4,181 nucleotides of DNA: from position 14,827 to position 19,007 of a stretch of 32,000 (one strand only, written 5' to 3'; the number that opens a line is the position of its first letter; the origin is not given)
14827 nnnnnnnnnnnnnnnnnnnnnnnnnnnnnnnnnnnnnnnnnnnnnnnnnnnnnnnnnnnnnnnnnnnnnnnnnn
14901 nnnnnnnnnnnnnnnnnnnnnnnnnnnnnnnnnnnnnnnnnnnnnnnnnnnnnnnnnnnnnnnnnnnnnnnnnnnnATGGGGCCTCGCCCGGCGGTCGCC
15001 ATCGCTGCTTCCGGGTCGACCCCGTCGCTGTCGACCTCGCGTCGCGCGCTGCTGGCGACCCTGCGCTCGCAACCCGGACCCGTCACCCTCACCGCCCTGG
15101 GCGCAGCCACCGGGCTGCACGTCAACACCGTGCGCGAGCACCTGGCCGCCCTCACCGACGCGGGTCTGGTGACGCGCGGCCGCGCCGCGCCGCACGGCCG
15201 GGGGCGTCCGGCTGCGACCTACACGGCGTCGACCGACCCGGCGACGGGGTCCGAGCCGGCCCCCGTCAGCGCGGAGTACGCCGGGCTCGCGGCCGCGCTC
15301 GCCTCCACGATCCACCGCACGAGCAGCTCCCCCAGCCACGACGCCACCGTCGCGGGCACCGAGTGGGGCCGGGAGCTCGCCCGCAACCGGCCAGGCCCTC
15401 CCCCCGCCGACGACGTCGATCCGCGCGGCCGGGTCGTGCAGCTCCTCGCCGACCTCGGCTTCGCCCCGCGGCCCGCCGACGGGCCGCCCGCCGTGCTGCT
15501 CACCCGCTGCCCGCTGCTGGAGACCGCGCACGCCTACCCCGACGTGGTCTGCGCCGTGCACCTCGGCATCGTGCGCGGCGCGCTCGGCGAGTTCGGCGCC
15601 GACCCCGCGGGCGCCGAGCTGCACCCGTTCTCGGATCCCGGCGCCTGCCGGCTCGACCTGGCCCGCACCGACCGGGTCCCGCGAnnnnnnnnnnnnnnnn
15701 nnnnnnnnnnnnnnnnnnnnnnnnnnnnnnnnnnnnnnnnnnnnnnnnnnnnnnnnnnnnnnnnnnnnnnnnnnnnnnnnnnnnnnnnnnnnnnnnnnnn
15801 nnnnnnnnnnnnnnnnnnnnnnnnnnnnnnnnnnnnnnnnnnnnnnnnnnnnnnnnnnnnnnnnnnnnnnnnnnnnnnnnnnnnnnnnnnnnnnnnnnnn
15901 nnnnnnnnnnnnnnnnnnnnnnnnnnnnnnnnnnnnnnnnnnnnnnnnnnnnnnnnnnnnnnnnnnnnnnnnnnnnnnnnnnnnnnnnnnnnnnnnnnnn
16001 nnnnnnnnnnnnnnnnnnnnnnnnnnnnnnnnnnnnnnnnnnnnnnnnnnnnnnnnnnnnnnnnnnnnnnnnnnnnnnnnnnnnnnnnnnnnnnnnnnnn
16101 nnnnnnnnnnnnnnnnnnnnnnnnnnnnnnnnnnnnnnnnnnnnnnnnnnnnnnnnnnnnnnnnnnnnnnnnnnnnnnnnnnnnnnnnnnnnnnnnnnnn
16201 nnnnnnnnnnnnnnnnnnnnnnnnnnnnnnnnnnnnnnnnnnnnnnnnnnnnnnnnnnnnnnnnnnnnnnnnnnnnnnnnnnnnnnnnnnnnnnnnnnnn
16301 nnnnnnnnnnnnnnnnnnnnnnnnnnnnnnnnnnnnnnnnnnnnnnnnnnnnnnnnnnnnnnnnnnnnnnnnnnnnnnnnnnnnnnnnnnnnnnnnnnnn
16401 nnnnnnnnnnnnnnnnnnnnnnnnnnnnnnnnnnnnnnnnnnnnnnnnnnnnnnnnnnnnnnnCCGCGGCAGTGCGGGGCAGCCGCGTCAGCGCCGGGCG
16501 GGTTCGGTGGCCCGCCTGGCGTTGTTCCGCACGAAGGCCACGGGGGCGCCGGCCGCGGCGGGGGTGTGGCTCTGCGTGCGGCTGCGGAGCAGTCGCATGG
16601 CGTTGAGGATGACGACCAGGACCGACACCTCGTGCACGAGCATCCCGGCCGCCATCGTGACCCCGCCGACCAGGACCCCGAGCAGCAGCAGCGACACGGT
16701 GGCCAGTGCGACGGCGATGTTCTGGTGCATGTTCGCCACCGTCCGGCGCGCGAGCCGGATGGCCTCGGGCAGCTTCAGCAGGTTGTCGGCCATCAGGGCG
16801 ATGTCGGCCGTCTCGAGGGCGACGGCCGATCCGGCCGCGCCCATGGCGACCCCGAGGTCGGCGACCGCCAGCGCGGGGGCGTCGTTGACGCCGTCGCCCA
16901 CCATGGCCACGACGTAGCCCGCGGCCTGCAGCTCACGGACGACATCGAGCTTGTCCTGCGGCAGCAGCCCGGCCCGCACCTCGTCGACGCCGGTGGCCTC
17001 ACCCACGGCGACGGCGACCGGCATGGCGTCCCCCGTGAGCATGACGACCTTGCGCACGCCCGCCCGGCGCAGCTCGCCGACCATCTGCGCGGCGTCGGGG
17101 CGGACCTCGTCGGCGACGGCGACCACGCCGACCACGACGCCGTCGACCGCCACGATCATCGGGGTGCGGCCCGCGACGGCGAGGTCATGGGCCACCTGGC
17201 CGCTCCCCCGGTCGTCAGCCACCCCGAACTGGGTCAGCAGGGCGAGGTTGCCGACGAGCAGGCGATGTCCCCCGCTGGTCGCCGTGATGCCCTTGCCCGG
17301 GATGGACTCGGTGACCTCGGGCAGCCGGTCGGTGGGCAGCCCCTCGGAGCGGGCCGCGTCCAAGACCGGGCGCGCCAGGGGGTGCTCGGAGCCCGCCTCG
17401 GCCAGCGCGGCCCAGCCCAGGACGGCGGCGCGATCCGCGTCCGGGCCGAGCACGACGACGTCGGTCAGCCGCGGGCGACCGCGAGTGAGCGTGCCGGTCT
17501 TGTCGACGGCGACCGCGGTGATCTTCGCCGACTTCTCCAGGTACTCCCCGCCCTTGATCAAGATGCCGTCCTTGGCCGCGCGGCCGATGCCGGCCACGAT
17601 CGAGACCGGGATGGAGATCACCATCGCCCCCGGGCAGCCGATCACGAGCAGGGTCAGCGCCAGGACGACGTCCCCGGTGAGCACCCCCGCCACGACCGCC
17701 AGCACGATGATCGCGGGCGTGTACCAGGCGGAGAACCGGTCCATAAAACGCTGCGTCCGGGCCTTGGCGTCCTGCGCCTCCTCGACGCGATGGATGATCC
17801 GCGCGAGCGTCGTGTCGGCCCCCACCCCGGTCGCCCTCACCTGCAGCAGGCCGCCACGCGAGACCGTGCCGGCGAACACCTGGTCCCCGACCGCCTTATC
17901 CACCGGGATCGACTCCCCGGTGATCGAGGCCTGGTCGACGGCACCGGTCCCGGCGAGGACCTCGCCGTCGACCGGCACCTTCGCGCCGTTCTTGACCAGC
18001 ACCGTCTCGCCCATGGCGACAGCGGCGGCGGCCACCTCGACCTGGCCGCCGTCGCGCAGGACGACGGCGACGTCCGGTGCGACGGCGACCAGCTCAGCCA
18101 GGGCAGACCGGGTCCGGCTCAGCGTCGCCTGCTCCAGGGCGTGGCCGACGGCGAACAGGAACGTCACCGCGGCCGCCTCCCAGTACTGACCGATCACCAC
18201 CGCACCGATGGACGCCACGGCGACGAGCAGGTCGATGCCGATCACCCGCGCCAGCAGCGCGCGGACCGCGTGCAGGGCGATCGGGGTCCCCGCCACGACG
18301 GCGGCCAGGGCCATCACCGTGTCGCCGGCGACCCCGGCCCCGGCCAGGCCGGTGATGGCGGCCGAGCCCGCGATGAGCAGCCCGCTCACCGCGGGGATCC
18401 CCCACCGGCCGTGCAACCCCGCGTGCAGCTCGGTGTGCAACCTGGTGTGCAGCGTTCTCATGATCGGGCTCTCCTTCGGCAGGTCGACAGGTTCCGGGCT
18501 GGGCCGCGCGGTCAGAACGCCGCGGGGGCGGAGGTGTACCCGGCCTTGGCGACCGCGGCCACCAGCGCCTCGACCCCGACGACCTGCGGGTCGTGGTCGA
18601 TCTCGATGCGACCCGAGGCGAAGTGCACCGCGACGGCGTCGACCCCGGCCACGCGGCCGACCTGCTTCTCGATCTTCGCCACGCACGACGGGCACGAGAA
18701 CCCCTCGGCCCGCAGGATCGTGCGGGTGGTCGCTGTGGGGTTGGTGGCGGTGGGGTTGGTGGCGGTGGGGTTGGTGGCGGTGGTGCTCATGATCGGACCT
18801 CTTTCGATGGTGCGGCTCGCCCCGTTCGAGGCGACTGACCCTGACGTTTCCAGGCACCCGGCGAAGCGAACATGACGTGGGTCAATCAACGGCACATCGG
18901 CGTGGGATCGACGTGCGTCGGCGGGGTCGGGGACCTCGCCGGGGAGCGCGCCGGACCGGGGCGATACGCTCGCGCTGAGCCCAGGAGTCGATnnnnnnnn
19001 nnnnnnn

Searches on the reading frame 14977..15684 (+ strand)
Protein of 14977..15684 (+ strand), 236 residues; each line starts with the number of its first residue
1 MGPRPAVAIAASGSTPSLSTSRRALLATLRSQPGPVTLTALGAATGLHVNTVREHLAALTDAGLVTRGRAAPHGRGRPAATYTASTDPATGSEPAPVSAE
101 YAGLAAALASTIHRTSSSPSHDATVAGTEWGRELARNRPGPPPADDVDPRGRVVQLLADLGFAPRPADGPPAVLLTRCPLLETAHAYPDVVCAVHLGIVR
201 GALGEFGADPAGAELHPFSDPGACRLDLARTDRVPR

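Call 64: search_protein_families(library=ncbifam, proteins=[window:14977-15684:+], max_evalue=0.001)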
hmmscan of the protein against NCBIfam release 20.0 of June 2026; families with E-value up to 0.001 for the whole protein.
seq(236 aa): 2 families
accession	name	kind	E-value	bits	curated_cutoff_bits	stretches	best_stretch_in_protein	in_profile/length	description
NF033788.1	HTH_metalloreg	subfamily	8e-06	25.6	55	1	21-70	12-60/77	metalloregulator ArsR/SmtB family transcription factor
NF040939.2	trans_reg_lrs14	equivalog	0.00013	21.9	90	1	18-85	19-86/103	Lrs14 family HTH-type transcriptional regulator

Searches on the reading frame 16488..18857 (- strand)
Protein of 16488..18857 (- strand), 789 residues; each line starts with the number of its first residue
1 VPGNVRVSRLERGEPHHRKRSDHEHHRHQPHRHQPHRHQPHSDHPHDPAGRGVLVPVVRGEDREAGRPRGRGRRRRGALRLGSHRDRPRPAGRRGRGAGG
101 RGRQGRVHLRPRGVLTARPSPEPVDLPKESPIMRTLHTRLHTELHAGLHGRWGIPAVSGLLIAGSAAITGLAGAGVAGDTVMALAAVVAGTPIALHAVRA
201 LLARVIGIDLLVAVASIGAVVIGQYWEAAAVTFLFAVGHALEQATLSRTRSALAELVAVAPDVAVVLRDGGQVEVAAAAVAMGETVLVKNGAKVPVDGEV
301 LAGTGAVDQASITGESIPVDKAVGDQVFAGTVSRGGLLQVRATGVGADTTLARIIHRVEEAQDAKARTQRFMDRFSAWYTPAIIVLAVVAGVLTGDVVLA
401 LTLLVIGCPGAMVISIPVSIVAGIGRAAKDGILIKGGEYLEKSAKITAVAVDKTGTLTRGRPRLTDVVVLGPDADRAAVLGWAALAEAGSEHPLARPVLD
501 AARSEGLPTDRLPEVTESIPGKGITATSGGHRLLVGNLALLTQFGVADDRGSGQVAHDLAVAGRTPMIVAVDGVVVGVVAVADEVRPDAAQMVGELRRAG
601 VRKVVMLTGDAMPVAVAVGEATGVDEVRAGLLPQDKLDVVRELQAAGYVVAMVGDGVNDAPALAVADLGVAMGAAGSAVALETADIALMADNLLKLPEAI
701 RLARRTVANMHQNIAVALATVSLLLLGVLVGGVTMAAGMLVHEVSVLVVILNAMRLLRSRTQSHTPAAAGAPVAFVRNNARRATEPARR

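Call 12: search_protein_families(library=pfam, proteins=[window:16488-18857:-], max_evalue=0.01)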
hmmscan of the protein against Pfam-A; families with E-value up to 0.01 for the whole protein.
window:16488-18857:- (789 aa): 3 families
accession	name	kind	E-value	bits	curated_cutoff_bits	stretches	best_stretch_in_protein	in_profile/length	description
PF00122.25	E1-E2_ATPase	-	3.7e-47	160.6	28.1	1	260-429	3-180/181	E1-E2 ATPase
PF00702.32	Hydrolase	-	5.6e-31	108.9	26.4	1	446-667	1-191/191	haloacid dehalogenase-like hydrolase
PF12710.13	HAD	-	0.0015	19.4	27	0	585-663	86-188/189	haloacid dehalogenase-like hydrolase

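Call 64: search_protein_families(library=ncbifam, proteins=[window:16488-18857:-], max_evalue=0.001)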
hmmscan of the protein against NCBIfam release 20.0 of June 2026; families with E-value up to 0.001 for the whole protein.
window:16488-18857:- (789 aa): 19 families
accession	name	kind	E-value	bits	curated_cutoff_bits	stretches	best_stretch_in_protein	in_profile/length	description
TIGR01525.1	ATPase-IB_hvy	subfamily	2.3e-164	548.4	346.25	1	208-756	1-560/560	heavy metal translocating P-type ATPase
TIGR01512.1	ATPase-IB2_Cd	subfamily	1e-145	486.3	313.5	2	208-506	1-287/494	cadmium family heavy metal-translocating P-type ATPase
NF008262.1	PRK11033.1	equivalog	8.5e-126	421.2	1005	1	177-760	146-731/731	zinc/cadmium/mercury/lead-transporting ATPase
NF033775.1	P_type_ZntA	exception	1.2e-116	390.8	1240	1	178-759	152-731/732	Zn(II)/Cd(II)/Pb(II) translocating P-type ATPase ZntA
TIGR01511.1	ATPase-IB1_Cu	subfamily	4.6e-111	372.3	397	1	190-756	2-541/542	copper-translocating P-type ATPase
NF007952.0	PRK10671.1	equivalog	8.6e-111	371.5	1316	1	224-760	288-835/838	copper-exporting P-type ATPase CopA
TIGR01494.1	ATPase_P-type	subfamily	1.8e-71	241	62.3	2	555-733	297-465/478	HAD-IC family P-type ATPase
TIGR01647.1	ATPase-IIIA_H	equivalog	2.7e-45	154.8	615.5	2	208-487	38-327/755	plasma-membrane proton-efflux P-type ATPase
TIGR01497.1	kdpB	equivalog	9.8e-43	146.2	527.9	1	263-704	106-564/675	potassium-transporting ATPase subunit KdpB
NF010609.0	PRK14010.1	equivalog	7.5e-40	136.8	1323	1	267-706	110-561/673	K(+)-transporting ATPase subunit B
TIGR01522.1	ATPase-IIA2_Ca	equivalog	4.3e-35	120.7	798.3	2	632-721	572-661/854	calcium-transporting P-type ATPase, PMR1-type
TIGR01517.1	ATPase-IIB_Ca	equivalog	2.3e-29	102.2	507.05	2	629-718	609-697/882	calcium-translocating P-type ATPase, PMCA-type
TIGR01106.1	ATPase-IIC_X-K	subfamily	1.5e-27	95.9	946.1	2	631-719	667-755/997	Na,H/K antiporter P-type ATPase subunit alpha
TIGR01657.1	P-ATPase-V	hypoth_equivalog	5.1e-27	93.8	618.25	2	215-322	182-291/1055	ATP13A2 family polyamine export P-type ATPase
TIGR01116.1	ATPase-IIA1_Ca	equivalog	2.8e-24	85.2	703.4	2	573-714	455-609/799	calcium-translocating P-type ATPase, SERCA-type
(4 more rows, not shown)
